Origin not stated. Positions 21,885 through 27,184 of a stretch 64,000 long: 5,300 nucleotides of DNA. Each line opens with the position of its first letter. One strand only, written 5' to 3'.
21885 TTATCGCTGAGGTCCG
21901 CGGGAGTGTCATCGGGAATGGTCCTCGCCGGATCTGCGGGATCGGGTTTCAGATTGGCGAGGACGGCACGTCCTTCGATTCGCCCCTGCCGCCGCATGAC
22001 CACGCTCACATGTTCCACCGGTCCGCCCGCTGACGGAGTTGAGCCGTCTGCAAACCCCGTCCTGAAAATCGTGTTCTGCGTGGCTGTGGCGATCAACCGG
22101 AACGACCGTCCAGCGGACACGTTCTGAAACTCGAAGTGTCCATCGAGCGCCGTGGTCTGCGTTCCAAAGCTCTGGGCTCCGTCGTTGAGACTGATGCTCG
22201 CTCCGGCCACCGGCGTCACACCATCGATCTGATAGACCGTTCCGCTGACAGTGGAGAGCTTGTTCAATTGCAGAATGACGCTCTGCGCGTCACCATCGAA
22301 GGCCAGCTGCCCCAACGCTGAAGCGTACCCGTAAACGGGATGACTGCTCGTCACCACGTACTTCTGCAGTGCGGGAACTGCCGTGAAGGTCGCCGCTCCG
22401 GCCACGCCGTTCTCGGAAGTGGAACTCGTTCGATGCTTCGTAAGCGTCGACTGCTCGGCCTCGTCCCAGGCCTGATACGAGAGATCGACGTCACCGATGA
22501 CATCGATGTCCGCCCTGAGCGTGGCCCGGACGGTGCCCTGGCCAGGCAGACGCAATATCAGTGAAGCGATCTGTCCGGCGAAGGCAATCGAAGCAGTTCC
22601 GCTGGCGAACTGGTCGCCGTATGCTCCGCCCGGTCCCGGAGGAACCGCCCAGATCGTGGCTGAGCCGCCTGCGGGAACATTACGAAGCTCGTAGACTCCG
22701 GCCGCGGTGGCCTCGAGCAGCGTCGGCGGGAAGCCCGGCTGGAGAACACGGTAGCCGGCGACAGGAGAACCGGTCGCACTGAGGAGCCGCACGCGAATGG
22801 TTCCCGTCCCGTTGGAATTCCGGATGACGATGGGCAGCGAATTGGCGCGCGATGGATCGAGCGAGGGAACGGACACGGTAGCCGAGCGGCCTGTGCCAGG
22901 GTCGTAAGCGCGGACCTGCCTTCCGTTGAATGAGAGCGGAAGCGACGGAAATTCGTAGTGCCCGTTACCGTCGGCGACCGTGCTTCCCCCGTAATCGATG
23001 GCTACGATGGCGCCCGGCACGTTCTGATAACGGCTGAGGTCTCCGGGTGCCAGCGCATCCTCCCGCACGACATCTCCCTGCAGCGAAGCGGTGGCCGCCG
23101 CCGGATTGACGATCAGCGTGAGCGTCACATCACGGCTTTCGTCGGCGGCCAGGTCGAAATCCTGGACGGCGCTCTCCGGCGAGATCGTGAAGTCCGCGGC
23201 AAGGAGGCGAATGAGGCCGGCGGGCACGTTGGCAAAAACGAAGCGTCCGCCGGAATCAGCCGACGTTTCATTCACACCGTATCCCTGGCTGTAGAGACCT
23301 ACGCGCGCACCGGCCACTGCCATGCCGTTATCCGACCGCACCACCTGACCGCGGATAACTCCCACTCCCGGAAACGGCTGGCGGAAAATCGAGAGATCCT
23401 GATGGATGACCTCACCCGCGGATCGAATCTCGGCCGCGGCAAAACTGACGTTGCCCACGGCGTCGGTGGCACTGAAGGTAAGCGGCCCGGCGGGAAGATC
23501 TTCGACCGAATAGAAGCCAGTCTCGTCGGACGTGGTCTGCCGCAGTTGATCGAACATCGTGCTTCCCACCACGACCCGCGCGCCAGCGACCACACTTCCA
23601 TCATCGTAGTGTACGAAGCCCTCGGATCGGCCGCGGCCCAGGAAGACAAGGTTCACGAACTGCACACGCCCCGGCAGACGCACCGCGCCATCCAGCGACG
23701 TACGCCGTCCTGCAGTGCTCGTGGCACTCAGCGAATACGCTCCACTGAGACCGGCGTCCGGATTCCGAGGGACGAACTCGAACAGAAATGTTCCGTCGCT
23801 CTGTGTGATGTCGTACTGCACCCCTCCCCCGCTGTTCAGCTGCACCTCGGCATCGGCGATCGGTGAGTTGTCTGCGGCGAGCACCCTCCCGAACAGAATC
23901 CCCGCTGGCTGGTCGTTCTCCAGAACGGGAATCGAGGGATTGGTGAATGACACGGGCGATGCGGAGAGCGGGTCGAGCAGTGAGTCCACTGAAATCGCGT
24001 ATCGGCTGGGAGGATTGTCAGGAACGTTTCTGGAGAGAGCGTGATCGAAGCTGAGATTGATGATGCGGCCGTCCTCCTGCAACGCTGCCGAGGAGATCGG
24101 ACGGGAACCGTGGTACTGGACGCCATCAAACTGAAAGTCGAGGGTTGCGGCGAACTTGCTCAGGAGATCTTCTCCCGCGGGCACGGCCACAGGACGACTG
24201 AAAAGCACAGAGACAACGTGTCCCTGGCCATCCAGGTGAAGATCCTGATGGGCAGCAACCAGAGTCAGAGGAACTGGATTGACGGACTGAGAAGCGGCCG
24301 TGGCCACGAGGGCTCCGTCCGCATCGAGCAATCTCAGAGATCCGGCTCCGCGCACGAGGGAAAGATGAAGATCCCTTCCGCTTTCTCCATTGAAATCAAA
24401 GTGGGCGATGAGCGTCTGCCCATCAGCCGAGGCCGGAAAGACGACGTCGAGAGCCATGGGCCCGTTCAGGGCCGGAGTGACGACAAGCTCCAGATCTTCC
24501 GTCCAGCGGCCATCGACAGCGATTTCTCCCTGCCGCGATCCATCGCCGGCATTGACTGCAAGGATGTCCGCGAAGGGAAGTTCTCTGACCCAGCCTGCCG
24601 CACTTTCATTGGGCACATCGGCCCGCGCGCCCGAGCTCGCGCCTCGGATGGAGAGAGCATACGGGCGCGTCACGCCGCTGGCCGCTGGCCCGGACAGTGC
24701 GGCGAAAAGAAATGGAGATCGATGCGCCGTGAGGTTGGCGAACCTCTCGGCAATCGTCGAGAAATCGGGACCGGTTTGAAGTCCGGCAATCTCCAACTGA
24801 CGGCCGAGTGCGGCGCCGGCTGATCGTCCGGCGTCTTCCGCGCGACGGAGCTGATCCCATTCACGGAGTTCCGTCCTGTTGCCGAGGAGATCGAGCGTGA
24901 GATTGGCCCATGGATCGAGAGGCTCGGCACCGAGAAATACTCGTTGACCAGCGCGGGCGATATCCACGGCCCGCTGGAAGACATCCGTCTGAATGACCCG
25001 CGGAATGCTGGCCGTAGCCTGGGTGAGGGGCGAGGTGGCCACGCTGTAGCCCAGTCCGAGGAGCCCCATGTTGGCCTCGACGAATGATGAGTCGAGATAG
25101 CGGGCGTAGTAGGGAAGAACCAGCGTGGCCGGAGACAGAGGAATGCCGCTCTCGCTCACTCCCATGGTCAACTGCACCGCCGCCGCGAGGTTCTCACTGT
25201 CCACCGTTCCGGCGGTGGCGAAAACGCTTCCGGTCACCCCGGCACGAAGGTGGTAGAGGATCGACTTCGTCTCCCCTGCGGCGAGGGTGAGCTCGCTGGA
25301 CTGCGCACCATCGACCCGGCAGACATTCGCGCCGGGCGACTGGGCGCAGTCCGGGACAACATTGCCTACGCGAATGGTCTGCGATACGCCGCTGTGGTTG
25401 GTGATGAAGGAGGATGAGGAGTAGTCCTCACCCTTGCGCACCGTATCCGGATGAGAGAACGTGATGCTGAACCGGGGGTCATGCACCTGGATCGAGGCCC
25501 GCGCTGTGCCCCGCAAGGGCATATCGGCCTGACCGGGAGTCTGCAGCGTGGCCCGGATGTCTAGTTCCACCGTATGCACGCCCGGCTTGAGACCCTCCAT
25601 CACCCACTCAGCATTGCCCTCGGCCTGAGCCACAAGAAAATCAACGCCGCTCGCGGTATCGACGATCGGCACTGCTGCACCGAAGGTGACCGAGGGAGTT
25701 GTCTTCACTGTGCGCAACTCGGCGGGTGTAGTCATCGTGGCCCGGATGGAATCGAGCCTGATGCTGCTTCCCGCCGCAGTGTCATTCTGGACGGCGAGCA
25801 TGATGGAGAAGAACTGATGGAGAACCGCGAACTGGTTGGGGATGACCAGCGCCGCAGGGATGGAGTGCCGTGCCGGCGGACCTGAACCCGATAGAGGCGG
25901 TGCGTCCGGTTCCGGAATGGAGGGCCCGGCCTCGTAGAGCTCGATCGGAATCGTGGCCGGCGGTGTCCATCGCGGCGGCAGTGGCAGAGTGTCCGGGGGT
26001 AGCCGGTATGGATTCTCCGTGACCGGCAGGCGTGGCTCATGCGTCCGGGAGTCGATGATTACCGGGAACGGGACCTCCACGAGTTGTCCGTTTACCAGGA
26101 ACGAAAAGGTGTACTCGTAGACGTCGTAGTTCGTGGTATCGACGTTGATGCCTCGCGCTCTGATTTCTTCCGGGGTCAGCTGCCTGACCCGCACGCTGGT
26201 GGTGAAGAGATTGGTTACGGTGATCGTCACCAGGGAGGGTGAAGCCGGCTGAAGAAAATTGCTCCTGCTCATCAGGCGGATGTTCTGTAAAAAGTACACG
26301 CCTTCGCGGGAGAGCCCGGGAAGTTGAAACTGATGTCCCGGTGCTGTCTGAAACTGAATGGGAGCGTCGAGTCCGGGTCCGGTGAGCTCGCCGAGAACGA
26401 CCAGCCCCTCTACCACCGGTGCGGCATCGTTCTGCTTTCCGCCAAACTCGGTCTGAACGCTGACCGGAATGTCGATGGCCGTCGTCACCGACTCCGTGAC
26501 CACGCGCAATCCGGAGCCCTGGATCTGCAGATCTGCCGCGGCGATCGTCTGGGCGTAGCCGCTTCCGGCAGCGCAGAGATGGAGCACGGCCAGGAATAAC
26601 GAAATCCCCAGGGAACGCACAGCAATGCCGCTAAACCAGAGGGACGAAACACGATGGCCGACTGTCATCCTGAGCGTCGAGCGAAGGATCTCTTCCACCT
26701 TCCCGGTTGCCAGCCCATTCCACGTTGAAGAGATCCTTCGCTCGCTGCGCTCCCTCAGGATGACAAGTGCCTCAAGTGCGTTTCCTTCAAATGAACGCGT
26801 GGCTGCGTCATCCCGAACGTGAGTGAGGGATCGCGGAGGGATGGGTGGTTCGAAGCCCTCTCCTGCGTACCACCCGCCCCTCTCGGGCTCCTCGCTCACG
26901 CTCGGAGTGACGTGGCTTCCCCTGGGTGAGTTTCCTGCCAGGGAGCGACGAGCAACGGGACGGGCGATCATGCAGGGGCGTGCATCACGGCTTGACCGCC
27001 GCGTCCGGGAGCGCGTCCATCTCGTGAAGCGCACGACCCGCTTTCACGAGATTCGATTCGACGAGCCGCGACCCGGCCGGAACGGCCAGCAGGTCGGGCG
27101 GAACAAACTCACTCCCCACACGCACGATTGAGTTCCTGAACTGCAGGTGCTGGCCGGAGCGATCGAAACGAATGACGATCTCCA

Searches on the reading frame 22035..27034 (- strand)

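Call 24: search_protein_families(library=pfam, proteins=[window:22035-27034:-], max_evalue=0.001)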
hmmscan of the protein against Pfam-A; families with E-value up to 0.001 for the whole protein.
window:22035-27034:- (1666 aa): 7 families
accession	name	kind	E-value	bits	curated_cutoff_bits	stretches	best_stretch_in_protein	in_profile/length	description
PF13620.12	CarboxypepD_reg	-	1.3e-26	93.2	32.3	3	1139-1190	4-55/82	Carboxypeptidase regulatory-like domain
PF13715.12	CarbopepD_reg_2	-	1e-12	48.3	32.2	0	1596-1643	1-45/88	CarboxypepD_reg-like domain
PF17210.9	SdrD_B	-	1.2e-07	32.3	29.7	0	1603-1652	18-67/112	SdrD B-like domain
PF17802.7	SpaA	-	1.7e-05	25.4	23.1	0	1605-1647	12-56/91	Prealbumin-like fold domain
PF09430.16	EMC7_beta-sandw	-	6.5e-05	23.6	26.6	0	1610-1648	8-44/122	ER membrane protein complex subunit 7, beta-sandwich domain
PF25020.1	TTR_TEN1-4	-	7.4e-05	23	27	0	1224-1260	6-42/86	Teneurin TTR-like domain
PF11974.14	bMG3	-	0.00012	22.4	34.9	0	1600-1649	19-74/103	Bacterial alpha-2-macroglobulin MG3 domain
